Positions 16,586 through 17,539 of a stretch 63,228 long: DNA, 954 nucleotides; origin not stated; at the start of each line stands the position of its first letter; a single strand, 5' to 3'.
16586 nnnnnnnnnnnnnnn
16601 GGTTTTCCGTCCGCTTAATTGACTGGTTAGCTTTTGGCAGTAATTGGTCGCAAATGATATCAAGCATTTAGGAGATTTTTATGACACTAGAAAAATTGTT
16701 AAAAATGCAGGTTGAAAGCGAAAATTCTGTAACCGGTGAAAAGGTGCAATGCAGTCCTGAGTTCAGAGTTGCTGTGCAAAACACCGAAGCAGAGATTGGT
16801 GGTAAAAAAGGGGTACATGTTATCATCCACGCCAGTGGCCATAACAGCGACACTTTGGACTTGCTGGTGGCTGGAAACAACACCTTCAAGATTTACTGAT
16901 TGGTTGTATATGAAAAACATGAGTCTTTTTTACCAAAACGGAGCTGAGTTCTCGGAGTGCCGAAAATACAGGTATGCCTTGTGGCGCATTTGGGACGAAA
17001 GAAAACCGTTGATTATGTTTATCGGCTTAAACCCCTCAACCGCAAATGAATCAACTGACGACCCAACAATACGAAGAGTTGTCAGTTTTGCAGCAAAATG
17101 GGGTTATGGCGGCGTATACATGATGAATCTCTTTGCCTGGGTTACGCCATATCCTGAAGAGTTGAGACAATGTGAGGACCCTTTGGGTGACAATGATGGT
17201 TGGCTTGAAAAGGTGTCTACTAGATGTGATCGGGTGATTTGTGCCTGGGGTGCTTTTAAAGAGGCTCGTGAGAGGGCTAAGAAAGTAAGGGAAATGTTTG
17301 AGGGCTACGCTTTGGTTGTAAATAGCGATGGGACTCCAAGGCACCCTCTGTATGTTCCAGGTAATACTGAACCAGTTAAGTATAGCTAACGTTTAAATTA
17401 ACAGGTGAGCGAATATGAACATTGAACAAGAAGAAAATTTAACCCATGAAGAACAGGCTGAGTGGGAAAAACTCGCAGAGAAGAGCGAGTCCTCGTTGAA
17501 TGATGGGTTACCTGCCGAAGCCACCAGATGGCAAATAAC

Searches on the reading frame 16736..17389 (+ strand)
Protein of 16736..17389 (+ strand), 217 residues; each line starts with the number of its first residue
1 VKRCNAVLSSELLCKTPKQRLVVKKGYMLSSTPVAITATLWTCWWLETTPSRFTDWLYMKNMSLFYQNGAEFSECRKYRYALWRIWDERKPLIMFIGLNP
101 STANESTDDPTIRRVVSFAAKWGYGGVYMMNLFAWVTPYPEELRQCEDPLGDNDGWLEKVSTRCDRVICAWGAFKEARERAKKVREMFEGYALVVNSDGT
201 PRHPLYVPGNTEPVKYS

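Call 19: search_protein_families(library=phrogs, proteins=[window:16736-17389:+], max_evalue=0.00001)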
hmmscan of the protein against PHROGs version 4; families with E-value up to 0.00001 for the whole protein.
window:16736-17389:+ (217 aa): 1 family
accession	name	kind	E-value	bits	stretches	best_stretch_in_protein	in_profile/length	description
phrog_3230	-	unknown function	1.4e-50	172.3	1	67-216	8-163/167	-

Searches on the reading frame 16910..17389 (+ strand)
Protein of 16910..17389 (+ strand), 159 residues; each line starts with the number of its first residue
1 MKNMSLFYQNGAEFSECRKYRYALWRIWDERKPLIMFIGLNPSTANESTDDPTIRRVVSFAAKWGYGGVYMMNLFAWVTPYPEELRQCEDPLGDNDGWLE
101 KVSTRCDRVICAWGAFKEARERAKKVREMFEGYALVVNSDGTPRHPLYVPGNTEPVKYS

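Call 66: search_protein_families(library=pfam, proteins=[window:16910-17389:+], max_evalue=0.01)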
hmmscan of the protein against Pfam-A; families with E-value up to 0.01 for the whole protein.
window:16910-17389:+ (159 aa): 1 family
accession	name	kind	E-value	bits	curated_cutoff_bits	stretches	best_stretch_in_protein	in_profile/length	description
PF07799.17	DUF1643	-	2.2e-42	144.7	22.5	1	21-147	1-134/134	Protein of unknown function (DUF1643)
